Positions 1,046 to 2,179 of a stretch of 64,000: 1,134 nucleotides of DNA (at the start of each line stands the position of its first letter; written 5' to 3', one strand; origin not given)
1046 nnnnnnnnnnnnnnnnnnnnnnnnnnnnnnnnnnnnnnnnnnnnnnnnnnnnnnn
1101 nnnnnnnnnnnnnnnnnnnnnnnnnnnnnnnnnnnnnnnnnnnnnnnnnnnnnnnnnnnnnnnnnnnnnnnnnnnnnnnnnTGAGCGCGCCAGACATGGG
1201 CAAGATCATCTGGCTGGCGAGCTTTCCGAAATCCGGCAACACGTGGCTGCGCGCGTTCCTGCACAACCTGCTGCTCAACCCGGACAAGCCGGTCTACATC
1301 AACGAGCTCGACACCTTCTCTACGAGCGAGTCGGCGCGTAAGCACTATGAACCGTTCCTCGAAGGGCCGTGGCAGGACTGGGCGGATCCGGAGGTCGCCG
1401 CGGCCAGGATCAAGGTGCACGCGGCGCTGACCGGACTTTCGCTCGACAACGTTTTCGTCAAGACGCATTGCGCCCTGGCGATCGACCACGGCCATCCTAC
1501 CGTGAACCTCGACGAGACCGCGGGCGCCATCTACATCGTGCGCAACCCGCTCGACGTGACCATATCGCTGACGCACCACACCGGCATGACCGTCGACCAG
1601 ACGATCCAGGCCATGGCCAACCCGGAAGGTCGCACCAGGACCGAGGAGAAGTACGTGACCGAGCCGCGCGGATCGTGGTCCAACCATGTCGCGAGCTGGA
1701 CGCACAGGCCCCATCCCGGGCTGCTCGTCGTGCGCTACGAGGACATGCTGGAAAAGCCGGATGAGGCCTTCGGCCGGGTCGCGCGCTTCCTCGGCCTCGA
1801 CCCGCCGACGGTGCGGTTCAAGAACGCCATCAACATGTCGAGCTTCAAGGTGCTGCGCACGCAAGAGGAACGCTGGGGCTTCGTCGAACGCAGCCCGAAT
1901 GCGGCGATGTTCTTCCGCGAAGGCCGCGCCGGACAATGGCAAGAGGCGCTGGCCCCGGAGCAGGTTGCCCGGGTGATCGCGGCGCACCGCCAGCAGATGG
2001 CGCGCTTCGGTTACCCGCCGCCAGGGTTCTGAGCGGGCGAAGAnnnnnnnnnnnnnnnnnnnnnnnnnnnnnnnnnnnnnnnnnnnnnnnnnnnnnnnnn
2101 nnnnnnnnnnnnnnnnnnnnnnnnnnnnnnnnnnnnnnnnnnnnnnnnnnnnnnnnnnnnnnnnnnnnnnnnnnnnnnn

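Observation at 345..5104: Head-to-tail array of four eukaryotic-SULT-like sulfotransferases with an embedded PKHD/PiuC 2OG-Fe(II) hydroxylase and YggS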

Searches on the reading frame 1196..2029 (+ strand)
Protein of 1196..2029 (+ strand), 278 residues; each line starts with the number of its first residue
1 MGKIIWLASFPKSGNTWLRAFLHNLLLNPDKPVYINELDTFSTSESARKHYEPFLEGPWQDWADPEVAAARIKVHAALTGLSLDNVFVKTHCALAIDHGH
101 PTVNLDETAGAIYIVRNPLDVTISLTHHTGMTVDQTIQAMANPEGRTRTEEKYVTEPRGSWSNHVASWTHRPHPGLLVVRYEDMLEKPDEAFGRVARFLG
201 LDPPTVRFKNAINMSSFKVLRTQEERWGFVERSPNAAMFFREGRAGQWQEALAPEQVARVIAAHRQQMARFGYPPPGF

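Call 4: search_protein_families(library=pfam, proteins=[window:1196-2029:+], max_evalue=0.01)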
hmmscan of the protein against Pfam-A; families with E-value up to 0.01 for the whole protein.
window:1196-2029:+ (278 aa): 2 families
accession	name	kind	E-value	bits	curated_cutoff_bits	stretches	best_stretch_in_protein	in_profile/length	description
PF00685.33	Sulfotransfer_1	-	1.8e-29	103.4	22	1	5-272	4-255/255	Sulfotransferase domain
PF13469.12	Sulfotransfer_3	-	4.1e-08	34.2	27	1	109-202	125-213/216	Sulfotransferase family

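Call 5: search_protein_families(library=ncbifam, proteins=[window:1196-2029:+], max_evalue=0.01)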
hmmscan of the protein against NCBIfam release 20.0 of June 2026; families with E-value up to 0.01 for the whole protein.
window:1196-2029:+ (278 aa): 1 family
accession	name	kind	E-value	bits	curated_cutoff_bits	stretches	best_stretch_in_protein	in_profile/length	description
NF052394.1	NodProtNoeE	equivalog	0.0031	16.3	500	0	170-209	187-226/387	nodulation protein NoeE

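Call 8: find_homologous_proteins(query=window:1196-2029:+, max_evalue=0.00001)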
Query window:1196-2029:+ (278 aa): 7288 proteins with E <= 0.00001 among 8000 candidates; the best 120 are listed.
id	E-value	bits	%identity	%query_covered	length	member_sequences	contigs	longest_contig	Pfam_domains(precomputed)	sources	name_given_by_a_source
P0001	2.5e-190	649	100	100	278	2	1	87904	PF13469.13,PF00685.34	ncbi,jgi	jgi:hypothetical protein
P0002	3.3e-153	527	81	100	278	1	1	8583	PF00685.34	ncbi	ncbi:MAG: sulfotransferase domain-containing protein [Alphaproteobacteria bacterium]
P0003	7.8e-145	500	77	100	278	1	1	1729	PF13469.13,PF00685.34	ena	-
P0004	3.6e-125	435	68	100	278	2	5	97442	PF13469.13,PF00685.34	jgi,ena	jgi:hypothetical protein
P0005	1.5e-119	417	65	100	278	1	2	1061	PF13469.13,PF00685.34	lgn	-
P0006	8.2e-114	398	62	100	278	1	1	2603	PF13469.13,PF00685.34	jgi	jgi:uncharacterized protein (DUF924 family)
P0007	7.2e-110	385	61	100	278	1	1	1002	PF13469.13,PF00685.34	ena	-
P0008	3.0e-107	376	62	100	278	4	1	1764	PF13469.13,PF00685.34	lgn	-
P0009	2.9e-101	357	58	100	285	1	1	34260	PF13469.13,PF00685.34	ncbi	ncbi:MAG: sulfotransferase domain-containing protein [Alphaproteobacteria bacterium]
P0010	5.8e-99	349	59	100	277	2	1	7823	PF13469.13,PF00685.34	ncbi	-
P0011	4.9e-98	346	59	100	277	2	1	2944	PF13469.13,PF00685.34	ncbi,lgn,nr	ncbi:MAG TPA: sulfotransferase domain-containing protein [Alphaproteobacteria bacterium]|nr:sulfotra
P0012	2.7e-97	344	57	99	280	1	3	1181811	PF13469.13,PF00685.34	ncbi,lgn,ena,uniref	ncbi:sulfotransferase domain-containing protein [Rhodospirillaceae bacterium SYSU D60014]|uniref:sul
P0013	3.9e-97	343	57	99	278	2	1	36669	PF13469.13,PF00685.34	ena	-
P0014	4.4e-97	343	59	99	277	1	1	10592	PF13469.13,PF00685.34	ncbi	-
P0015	4.7e-97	343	58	100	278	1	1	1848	PF13469.13,PF00685.34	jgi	jgi:hypothetical protein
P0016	1.0e-96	342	59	100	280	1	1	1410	PF13469.13,PF00685.34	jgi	jgi:hypothetical protein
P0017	1.9e-96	341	58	100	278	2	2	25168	PF00685.34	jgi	-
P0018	1.7e-95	338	56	100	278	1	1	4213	PF13469.13,PF00685.34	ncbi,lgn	-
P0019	3.0e-95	337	56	100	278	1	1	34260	PF13469.13,PF00685.34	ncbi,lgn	ncbi:MAG: sulfotransferase domain-containing protein [Alphaproteobacteria bacterium]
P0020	3.5e-95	337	57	99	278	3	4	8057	PF13469.13,PF00685.34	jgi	jgi:hypothetical protein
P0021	4.9e-95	336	57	99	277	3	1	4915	PF13469.13,PF00685.34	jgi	jgi:hypothetical protein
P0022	6.1e-95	336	58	99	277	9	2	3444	PF13469.13,PF00685.34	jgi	jgi:sulfotransferase family protein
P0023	7.8e-95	336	58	99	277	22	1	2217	PF13469.13,PF00685.34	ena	-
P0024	2.0e-94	334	58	99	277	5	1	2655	PF13469.13,PF00685.34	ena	-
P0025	2.8e-94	334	56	100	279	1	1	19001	PF13469.13,PF00685.34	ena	-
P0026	5.8e-94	333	57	99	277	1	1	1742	PF00685.34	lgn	-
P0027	6.1e-94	333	58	99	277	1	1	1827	PF13469.13,PF00685.34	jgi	jgi:hypothetical protein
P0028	6.9e-94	333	57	99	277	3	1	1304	PF13469.13,PF00685.34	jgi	jgi:sulfotransferase family protein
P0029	7.5e-94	332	55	100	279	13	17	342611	PF13469.13,PF00685.34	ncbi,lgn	-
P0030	8.3e-94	332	55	99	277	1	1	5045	PF13469.13,PF00685.34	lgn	-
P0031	8.4e-94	332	57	99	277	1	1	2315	PF13469.13,PF00685.34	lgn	-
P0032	1.2e-93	332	55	99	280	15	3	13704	PF13469.13,PF00685.34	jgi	jgi:hypothetical protein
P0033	1.4e-93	332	57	99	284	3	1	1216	PF13469.13,PF00685.34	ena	-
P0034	1.7e-93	331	57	99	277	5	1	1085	PF13469.13,PF00685.34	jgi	jgi:hypothetical protein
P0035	2.2e-93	331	55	99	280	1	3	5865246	PF13469.13,PF00685.34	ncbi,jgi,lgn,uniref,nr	ncbi:MAG TPA: sulfotransferase domain-containing protein [Hypericibacter adhaerens]|jgi:hypothetical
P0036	2.3e-93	331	55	99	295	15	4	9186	PF13469.13,PF00685.34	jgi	jgi:hypothetical protein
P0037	2.5e-93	331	56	99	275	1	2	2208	PF13469.13,PF00685.34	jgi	jgi:hypothetical protein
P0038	2.6e-93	331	56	99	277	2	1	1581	PF13469.13,PF00685.34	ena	-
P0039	3.0e-93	330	54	99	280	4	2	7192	PF13469.13,PF00685.34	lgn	-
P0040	3.4e-93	330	56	99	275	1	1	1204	PF13469.13,PF00685.34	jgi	jgi:hypothetical protein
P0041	4.4e-93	330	57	100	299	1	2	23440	PF13469.13,PF00685.34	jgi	jgi:hypothetical protein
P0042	4.5e-93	330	57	99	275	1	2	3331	PF13469.13,PF00685.34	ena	-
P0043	4.6e-93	330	55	99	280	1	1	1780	PF13469.13,PF00685.34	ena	-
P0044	4.7e-93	330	56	99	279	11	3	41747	PF13469.13,PF00685.34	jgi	jgi:hypothetical protein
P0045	6.5e-93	329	56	100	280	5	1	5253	PF13469.13,PF00685.34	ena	-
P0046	6.6e-93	329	56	99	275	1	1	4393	PF13469.13,PF00685.34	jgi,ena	-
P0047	7.6e-93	329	55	100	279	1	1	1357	PF00685.34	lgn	-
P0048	8.8e-93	329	56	99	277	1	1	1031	PF13469.13,PF00685.34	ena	-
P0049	1.0e-92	329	57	100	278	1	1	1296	PF00685.34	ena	-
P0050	1.3e-92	328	58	100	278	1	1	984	PF13469.13,PF00685.34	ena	-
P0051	1.6e-92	328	56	99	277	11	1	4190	PF13469.13,PF00685.34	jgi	jgi:hypothetical protein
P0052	1.6e-92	328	56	99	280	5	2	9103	PF13469.13,PF00685.34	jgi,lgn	jgi:hypothetical protein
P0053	2.3e-92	328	55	100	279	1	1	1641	PF13469.13,PF00685.34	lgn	-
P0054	3.4e-92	327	55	100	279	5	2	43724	PF13469.13,PF00685.34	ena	-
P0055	3.4e-92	327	56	100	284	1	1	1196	PF13469.13,PF00685.34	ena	-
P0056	3.6e-92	327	56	99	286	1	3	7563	PF13469.13,PF00685.34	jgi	jgi:hypothetical protein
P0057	4.4e-92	327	54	99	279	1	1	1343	PF13469.13,PF00685.34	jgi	jgi:hypothetical protein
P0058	4.5e-92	327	56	99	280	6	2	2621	PF13469.13,PF00685.34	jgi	jgi:hypothetical protein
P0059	8.6e-92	326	56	99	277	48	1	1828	PF13469.13,PF00685.34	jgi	jgi:Sulfotransferase domain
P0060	9.2e-92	326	57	99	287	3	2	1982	PF13469.13,PF00685.34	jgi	jgi:hypothetical protein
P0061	1.2e-91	325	55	100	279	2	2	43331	PF13469.13,PF00685.34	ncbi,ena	-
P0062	1.2e-91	325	55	100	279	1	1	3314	PF13469.13,PF00685.34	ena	-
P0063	1.3e-91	325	54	99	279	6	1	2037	PF13469.13,PF00685.34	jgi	-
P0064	1.3e-91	325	56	100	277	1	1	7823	PF00685.34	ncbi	-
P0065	1.7e-91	325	56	99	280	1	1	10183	PF13469.13,PF00685.34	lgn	-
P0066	1.9e-91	325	54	100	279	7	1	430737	PF13469.13,PF00685.34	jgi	-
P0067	2.0e-91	324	57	100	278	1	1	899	PF13469.13,PF00685.34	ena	-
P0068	2.2e-91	324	57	99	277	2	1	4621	PF13469.13,PF00685.34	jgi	jgi:hypothetical protein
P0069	2.2e-91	324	56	99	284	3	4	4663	PF13469.13,PF00685.34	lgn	-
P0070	2.2e-91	324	54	100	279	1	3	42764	PF13469.13,PF00685.34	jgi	jgi:hypothetical protein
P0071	2.5e-91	324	57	99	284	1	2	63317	PF13469.13,PF00685.34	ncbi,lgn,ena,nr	ncbi:MAG: sulfotransferase domain-containing protein [Alphaproteobacteria bacterium]|nr:sulfotransfe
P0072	3.1e-91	324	54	99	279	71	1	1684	PF13469.13,PF00685.34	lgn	-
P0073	3.4e-91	324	52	100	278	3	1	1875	PF00685.34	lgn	-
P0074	3.9e-91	324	53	99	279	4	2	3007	PF00685.34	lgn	-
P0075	4.0e-91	324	56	99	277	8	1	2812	PF13469.13,PF00685.34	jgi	-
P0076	5.6e-91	323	56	99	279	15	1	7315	PF13469.13,PF00685.34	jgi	jgi:hypothetical protein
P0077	7.1e-91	323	54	100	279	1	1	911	PF13469.13,PF00685.34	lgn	-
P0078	8.6e-91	322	57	99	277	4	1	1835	PF13469.13,PF00685.34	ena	-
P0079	8.6e-91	322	53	99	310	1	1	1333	PF13469.13,PF00685.34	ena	-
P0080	9.3e-91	322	55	99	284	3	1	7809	PF13469.13,PF00685.34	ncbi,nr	ncbi:MAG: sulfotransferase domain-containing protein [Alphaproteobacteria bacterium]|nr:sulfotransfe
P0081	1.1e-90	322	56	99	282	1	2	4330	PF00685.34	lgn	-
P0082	1.1e-90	322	56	99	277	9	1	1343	PF13469.13,PF00685.34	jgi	jgi:hypothetical protein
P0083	1.3e-90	322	53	100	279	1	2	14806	PF13469.13,PF00685.34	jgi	jgi:hypothetical protein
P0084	1.4e-90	322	54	100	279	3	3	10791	PF13469.13,PF00685.34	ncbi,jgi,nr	ncbi:MAG: sulfotransferase domain-containing protein [Alphaproteobacteria bacterium]|nr:sulfotransfe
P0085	1.6e-90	322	54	100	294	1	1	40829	PF00685.34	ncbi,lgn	-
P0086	1.7e-90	321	56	99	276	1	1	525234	PF13469.13,PF00685.34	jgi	-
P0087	2.1e-90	321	56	99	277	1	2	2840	PF13469.13,PF00685.34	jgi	jgi:hypothetical protein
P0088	2.2e-90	321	55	100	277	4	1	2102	PF13469.13,PF00685.34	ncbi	-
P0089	2.7e-90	321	55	100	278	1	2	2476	PF13469.13,PF00685.34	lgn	-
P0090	3.3e-90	320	54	99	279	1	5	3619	PF00685.34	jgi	jgi:hypothetical protein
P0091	3.6e-90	320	54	99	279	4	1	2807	PF13469.13,PF00685.34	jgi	jgi:Sulfotransferase domain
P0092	4.0e-90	320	57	99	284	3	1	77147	PF13469.13,PF00685.34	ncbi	-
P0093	5.0e-90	320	55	99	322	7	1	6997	PF13469.13,PF00685.34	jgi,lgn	jgi:hypothetical protein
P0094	5.5e-90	320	56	99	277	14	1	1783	PF13469.13,PF00685.34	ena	-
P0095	6.2e-90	320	55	99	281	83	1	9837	PF13469.13,PF00685.34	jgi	jgi:hypothetical protein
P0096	6.3e-90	320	54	99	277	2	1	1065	PF13469.13,PF00685.34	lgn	-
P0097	6.6e-90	320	56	99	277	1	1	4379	PF00685.34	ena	-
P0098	7.5e-90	319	55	99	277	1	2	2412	PF13469.13,PF00685.34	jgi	jgi:hypothetical protein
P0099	8.3e-90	319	55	99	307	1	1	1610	PF13469.13,PF00685.34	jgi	jgi:hypothetical protein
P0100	1.1e-89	319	56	100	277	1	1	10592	PF13469.13,PF00685.34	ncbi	-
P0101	1.2e-89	319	54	99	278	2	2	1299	PF13469.13,PF00685.34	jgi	jgi:hypothetical protein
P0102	1.2e-89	319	55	100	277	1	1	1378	PF13469.13,PF00685.34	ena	-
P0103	1.3e-89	319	54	100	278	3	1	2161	PF13469.13,PF00685.34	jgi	-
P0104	1.3e-89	319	54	100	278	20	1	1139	PF13469.13,PF00685.34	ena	-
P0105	1.4e-89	318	54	100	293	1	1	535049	PF13469.13,PF00685.34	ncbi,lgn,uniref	ncbi:sulfotransferase domain-containing protein [Parvibaculum sp.]|uniref:sulfotransferase domain-co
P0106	1.6e-89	318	55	99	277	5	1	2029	PF13469.13,PF00685.34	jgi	jgi:hypothetical protein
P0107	1.6e-89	318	55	99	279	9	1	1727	PF13469.13,PF00685.34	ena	-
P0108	1.7e-89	318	56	98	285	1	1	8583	PF13469.13,PF00685.34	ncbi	ncbi:MAG: sulfotransferase domain-containing protein [Alphaproteobacteria bacterium]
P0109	2.0e-89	318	54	99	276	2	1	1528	PF13469.13,PF00685.34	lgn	-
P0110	2.5e-89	318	55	99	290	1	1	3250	PF13469.13,PF00685.34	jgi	jgi:hypothetical protein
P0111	2.8e-89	317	54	100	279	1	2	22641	PF13469.13,PF00685.34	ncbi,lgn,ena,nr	ncbi:MAG: sulfotransferase domain-containing protein [Alphaproteobacteria bacterium]|nr:sulfotransfe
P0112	2.8e-89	317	55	99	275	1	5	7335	PF13469.13,PF00685.34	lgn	-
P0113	3.0e-89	317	55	99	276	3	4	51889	PF13469.13,PF00685.34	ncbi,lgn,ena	-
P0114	3.0e-89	317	55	99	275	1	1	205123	PF13469.13,PF00685.34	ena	-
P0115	3.1e-89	317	52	99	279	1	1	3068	PF13469.13,PF00685.34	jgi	jgi:hypothetical protein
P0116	3.1e-89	317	54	99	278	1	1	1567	PF13469.13,PF00685.34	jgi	jgi:hypothetical protein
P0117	3.2e-89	317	55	99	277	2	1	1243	PF13469.13,PF00685.34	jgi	jgi:hypothetical protein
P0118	3.4e-89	317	55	99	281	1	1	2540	PF00685.34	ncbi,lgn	-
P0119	3.6e-89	317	54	99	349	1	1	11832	PF13469.13,PF00685.34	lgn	-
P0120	3.8e-89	317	53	100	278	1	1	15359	PF13469.13,PF00685.34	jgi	jgi:hypothetical protein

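Call 9: find_encoding_contigs(protein=P0001, flank=10000, max_places=4)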
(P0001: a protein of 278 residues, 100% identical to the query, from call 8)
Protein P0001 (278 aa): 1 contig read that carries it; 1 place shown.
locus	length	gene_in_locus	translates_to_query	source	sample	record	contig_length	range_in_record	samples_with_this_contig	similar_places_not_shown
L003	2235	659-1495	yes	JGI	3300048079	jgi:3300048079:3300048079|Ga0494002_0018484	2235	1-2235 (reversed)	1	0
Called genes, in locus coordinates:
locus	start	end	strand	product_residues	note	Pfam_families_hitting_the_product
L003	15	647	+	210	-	PF00685:Sulfotransfer_1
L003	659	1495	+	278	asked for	PF00685:Sulfotransfer_1, PF13469:Sulfotransfer_3 (weak)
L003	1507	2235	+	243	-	?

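Call 10: find_encoding_contigs(protein=P0035, flank=10000, max_places=3)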
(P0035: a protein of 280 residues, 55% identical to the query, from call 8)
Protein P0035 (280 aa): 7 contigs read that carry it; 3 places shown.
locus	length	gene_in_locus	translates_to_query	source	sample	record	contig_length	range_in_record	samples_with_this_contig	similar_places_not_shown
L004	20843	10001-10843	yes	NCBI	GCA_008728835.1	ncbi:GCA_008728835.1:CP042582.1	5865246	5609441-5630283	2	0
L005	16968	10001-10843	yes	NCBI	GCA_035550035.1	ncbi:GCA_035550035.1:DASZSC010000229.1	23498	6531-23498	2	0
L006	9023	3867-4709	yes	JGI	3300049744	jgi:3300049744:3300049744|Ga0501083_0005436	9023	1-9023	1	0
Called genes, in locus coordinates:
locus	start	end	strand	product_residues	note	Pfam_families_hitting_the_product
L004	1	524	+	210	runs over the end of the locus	PF02527:GidB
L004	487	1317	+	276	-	PF06564:CBP_BcsQ, PF10609:ParA, PF13614:AAA_31, PF00142:Fer4_NifH (weak), PF01656:CbiA, PF02374:ArsA_ATPase (weak), PF09140:MipZ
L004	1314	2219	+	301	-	PF02195:ParB_N, PF17762:HTH_ParB, PF23552:ParB_C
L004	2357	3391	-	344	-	-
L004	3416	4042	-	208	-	PF04390:LptE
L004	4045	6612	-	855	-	PF00133:tRNA-synt_1, PF01406:tRNA-synt_1e (faint), PF09334:tRNA-synt_1g, PF13603:tRNA-synt_1_2, PF00133:tRNA-synt_1, PF09334:tRNA-synt_1g (weak), PF08264:Anticodon_1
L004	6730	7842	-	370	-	PF13640:2OG-FeII_Oxy_3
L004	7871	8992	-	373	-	PF13640:2OG-FeII_Oxy_3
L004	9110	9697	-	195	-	PF12100:DUF3576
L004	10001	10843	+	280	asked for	PF00685:Sulfotransfer_1, PF13469:Sulfotransfer_3 (weak)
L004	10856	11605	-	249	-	PF00685:Sulfotransfer_1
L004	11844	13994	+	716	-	PF13414:TPR_11 (weak), PF13424:TPR_12, PF00515:TPR_1 (weak), PF07719:TPR_2 (weak), PF13432:TPR_16, PF14559:TPR_19, PF14559:TPR_19, PF13844:Glyco_transf_41, +20 more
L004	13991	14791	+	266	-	PF13469:Sulfotransfer_3 (faint)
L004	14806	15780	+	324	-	-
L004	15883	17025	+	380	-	PF13609:Porin_4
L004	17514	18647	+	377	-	PF13609:Porin_4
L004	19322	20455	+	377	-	PF13609:Porin_4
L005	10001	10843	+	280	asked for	PF00685:Sulfotransfer_1, PF13469:Sulfotransfer_3 (weak)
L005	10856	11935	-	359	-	PF00685:Sulfotransfer_1, PF13469:Sulfotransfer_3 (faint)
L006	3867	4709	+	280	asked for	PF00685:Sulfotransfer_1, PF13469:Sulfotransfer_3 (weak)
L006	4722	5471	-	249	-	PF00685:Sulfotransfer_1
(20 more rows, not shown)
